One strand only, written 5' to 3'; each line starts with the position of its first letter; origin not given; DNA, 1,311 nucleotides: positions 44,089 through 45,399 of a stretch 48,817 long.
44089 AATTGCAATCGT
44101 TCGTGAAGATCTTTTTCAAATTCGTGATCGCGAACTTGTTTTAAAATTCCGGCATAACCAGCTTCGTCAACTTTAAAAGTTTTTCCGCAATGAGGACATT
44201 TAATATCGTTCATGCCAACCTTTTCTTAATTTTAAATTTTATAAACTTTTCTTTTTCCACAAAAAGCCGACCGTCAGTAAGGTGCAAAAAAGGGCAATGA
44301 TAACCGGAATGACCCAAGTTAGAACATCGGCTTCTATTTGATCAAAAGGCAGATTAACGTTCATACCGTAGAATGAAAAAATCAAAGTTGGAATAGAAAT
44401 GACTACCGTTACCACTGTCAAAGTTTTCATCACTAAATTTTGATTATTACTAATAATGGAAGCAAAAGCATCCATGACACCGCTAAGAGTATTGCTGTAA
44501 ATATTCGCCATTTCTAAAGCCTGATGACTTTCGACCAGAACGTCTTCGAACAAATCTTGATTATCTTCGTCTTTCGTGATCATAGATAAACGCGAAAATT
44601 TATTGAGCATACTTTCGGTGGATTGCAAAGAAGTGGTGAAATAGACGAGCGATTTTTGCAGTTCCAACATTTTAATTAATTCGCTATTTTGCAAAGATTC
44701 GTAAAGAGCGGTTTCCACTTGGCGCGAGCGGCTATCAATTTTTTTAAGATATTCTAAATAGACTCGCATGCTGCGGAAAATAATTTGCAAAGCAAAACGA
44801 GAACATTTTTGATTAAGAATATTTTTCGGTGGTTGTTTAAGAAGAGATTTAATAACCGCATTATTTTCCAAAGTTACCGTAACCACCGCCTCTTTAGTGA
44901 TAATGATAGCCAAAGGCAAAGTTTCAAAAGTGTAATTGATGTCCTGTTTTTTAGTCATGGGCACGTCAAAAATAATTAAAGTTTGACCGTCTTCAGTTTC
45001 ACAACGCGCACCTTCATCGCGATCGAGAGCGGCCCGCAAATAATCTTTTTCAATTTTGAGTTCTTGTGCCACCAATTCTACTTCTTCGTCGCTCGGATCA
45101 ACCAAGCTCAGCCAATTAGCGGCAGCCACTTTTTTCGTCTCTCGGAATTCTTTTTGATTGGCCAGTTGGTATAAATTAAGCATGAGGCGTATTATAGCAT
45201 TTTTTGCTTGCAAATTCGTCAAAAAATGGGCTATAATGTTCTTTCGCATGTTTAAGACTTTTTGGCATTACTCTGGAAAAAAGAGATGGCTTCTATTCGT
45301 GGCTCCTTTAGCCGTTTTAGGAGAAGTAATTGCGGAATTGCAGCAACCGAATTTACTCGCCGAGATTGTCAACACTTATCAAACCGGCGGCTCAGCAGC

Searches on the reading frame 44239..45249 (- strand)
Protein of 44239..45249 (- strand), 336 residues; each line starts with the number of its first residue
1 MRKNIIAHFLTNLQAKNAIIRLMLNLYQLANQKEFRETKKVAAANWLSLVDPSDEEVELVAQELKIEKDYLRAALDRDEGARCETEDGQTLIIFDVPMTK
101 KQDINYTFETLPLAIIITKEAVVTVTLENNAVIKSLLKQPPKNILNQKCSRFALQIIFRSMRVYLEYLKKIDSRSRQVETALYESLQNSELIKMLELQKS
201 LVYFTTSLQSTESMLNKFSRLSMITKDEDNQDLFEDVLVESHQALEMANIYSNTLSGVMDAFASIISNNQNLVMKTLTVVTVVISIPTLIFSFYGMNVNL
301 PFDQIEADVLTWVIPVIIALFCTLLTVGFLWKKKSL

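Call 12: search_protein_families(library=pfam, max_evalue=1, proteins=[window:44239-45249:-])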
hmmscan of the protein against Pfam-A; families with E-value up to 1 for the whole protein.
window:44239-45249:- (336 aa): 3 families
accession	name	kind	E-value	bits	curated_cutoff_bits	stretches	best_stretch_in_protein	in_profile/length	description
PF01544.23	CorA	-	1.2e-49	169.6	27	1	44-327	4-288/292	CorA-like Mg2+ transporter protein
PF21549.2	PRDM2_PR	-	0.14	12.4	27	1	20-58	44-82/123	PR domain zinc finger protein 2, PR domain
PF20990.2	DUF2207_C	-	0.15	12.2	33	1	221-328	78-181/247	Predicted membrane protein (DUF2207) C-terminal domain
